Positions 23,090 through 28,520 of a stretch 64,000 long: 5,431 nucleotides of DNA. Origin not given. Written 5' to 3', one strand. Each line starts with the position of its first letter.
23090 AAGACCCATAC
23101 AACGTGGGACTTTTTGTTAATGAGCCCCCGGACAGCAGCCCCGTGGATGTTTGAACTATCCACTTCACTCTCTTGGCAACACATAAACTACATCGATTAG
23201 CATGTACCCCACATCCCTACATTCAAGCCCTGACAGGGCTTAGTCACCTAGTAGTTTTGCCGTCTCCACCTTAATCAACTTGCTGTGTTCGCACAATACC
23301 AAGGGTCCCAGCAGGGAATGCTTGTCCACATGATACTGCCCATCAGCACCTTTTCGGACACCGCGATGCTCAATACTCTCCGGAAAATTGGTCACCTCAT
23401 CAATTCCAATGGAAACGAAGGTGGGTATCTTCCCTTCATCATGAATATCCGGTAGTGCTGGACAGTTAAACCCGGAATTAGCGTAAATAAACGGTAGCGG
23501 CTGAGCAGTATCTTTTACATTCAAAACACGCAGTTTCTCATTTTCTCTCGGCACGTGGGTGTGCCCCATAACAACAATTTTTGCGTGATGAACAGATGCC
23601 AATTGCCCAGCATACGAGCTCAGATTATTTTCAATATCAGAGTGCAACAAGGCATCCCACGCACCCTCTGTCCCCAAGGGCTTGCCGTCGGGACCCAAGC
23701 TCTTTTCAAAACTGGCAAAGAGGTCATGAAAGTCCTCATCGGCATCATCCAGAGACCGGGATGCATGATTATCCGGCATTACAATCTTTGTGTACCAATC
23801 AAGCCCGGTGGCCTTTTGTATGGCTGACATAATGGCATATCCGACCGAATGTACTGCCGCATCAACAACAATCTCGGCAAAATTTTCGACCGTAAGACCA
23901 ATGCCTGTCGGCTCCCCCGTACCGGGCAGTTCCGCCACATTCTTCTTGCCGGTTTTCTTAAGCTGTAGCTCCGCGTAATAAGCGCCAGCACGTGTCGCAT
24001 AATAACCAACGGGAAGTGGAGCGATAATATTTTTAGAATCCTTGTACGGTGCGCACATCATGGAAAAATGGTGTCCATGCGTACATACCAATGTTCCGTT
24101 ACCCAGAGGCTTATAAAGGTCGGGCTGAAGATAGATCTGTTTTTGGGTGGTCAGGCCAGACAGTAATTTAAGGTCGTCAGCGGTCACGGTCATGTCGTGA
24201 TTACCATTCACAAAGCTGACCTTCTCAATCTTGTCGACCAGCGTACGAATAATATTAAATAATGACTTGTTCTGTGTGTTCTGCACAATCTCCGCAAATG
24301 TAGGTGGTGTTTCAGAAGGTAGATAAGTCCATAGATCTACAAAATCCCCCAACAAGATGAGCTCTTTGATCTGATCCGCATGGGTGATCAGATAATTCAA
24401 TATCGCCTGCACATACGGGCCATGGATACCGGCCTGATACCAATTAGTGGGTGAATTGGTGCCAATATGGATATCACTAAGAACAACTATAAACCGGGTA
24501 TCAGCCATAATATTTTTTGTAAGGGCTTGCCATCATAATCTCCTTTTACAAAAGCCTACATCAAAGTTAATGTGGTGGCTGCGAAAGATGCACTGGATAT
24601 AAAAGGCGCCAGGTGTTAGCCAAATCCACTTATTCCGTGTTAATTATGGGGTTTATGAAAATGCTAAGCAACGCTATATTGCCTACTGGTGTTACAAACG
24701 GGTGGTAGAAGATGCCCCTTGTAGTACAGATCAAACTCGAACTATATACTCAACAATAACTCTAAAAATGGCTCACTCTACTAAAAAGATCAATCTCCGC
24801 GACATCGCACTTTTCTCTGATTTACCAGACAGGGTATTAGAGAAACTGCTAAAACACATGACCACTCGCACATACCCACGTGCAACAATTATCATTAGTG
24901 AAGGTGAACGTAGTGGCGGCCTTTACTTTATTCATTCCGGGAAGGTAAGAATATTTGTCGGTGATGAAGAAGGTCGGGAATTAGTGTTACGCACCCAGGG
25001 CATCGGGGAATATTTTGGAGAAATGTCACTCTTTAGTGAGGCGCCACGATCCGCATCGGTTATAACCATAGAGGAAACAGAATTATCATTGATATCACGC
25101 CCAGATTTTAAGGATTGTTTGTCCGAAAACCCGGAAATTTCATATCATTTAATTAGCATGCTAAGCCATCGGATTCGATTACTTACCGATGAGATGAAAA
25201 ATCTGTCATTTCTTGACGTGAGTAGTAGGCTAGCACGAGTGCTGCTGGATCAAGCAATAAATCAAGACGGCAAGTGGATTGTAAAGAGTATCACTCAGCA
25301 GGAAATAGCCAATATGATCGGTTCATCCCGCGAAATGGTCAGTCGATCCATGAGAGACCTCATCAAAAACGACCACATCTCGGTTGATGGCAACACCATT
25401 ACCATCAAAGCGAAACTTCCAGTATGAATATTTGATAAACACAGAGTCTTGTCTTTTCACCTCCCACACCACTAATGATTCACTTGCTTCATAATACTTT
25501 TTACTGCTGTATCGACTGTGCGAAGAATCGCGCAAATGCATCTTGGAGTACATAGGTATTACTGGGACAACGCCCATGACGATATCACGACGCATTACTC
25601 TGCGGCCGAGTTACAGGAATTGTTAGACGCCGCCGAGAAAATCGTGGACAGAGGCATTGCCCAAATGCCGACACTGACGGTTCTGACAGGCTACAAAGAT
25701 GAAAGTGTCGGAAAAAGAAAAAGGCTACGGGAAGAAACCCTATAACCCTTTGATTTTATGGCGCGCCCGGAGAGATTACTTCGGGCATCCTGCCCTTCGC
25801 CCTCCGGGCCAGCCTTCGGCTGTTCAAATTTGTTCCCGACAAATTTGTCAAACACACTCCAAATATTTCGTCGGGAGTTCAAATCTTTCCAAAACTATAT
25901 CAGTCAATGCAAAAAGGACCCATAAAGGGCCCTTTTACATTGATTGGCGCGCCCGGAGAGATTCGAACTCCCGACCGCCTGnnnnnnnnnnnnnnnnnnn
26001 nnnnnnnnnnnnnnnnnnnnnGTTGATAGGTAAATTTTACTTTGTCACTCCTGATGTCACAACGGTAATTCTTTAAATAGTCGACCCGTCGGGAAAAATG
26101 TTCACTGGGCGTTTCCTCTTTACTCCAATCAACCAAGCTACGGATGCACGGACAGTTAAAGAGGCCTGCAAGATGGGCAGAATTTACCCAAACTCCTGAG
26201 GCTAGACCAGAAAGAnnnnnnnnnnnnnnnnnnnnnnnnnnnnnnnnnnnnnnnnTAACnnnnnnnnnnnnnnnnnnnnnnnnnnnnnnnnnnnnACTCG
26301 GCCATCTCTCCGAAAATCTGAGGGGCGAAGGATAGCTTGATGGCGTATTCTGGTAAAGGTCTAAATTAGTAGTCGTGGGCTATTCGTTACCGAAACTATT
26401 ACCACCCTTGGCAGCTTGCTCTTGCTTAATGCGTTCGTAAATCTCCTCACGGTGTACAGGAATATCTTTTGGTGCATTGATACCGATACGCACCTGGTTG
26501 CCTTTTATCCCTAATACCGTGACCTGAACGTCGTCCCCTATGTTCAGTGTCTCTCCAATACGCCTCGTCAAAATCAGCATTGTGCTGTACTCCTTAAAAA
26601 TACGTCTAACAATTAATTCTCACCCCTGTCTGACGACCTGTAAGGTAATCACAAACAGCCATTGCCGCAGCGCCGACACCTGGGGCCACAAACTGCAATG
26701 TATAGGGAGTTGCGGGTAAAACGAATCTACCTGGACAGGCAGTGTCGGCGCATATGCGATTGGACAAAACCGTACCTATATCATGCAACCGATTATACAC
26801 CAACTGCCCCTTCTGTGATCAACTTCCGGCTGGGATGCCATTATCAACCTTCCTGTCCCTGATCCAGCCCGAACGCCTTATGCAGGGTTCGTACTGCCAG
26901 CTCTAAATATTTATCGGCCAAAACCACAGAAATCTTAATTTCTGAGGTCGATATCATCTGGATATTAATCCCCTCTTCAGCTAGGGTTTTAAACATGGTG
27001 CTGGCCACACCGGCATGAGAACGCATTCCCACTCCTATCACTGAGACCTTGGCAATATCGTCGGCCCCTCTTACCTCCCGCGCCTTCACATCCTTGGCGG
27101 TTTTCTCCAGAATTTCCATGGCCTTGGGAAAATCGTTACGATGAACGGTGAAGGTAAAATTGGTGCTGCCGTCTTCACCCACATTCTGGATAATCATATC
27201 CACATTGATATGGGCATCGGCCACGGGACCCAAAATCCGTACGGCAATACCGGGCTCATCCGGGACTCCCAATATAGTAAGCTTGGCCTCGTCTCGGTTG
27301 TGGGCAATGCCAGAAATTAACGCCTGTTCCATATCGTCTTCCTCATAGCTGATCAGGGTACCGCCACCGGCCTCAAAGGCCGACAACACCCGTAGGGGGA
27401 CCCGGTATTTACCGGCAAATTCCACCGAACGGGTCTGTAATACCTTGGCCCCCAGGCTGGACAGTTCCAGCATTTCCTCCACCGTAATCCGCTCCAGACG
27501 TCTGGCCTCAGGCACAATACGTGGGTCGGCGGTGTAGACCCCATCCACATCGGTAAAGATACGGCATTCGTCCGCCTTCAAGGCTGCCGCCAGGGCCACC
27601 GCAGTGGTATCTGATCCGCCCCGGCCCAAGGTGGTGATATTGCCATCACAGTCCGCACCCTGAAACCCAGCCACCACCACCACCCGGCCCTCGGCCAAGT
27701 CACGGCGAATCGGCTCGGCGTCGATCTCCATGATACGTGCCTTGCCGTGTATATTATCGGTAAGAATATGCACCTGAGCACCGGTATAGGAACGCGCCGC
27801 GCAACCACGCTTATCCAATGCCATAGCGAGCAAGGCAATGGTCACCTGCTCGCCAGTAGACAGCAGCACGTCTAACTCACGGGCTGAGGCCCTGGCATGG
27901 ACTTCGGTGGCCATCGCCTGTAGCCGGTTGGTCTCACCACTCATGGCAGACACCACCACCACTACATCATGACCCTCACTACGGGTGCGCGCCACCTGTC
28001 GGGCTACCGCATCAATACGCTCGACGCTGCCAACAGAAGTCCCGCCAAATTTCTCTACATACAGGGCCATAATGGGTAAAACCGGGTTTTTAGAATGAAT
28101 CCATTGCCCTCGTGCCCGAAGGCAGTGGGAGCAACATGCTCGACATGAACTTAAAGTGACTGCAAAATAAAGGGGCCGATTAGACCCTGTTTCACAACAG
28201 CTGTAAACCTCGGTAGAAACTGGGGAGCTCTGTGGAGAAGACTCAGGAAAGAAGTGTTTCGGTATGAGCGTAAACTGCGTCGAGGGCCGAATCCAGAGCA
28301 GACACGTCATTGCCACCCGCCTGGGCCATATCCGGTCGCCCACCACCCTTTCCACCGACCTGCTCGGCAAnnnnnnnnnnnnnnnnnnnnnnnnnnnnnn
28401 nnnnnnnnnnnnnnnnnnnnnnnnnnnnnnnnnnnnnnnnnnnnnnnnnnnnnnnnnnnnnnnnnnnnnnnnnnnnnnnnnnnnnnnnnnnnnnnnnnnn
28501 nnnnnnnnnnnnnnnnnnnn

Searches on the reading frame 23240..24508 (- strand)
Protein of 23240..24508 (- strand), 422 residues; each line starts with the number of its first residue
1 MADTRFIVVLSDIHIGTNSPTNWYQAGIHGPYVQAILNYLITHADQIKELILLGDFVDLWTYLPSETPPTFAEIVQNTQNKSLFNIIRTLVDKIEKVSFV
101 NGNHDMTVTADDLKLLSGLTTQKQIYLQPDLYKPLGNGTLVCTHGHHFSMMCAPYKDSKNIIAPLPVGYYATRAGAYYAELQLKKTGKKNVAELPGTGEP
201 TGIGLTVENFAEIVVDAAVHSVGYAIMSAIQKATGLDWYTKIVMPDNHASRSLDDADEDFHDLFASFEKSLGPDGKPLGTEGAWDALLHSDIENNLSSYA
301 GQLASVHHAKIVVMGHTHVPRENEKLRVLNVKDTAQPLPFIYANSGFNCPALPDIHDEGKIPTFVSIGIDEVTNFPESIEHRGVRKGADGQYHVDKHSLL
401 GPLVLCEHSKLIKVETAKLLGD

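Call 65: search_protein_families(library=pfam, proteins=[window:23240-24508:-], max_evalue=0.00001)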
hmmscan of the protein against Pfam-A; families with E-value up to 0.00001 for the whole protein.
window:23240-24508:- (422 aa): 2 families
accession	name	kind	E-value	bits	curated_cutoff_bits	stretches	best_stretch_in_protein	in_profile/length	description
PF00149.33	Metallophos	-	8.7e-08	33.3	21.5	0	7-146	3-116/191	Calcineurin-like phosphoesterase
PF12850.12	Metallophos_2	-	7.4e-07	29.7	27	0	274-329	73-128/154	Calcineurin-like phosphoesterase superfamily domain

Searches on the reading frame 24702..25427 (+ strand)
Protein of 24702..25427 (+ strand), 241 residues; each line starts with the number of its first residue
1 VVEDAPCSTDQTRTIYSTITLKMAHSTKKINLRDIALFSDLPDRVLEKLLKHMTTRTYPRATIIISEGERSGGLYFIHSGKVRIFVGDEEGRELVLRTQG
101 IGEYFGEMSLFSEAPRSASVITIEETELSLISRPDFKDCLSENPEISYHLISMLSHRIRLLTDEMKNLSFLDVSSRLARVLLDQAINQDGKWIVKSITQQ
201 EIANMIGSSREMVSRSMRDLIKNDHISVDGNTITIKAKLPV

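Call 65: search_protein_families(library=pfam, proteins=[window:24702-25427:+], max_evalue=0.00001)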
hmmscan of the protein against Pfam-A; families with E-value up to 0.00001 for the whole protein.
window:24702-25427:+ (241 aa): 3 families
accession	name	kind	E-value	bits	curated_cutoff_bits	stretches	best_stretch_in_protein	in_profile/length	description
PF00027.35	cNMP_binding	-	2.7e-23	82.2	27.5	1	56-143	2-89/89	Cyclic nucleotide-binding domain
PF13545.12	HTH_Crp_2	-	2.7e-14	53.3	27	1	176-236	2-62/70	Crp-like helix-turn-helix domain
PF00325.26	Crp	-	1.4e-06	28.3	21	1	198-221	4-27/32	Bacterial regulatory proteins, crp family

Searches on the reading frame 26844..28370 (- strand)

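Call 65: search_protein_families(library=pfam, proteins=[window:26844-28370:-], max_evalue=0.00001)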
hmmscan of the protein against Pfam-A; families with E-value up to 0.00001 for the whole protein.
window:26844-28370:- (508 aa): 4 families
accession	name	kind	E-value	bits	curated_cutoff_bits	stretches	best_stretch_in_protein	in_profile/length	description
PF00696.33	AA_kinase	-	1.1e-52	179.5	24.9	1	104-329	3-233/234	Amino acid kinase family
PF22468.2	ACT_9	-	4.1e-35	119.8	27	2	442-500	1-61/61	ACT domain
PF01842.31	ACT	-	4.1e-21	74.8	27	2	366-424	4-64/66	ACT domain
PF13840.12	ACT_7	-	6.1e-21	74.5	27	1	437-498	4-65/65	ACT domain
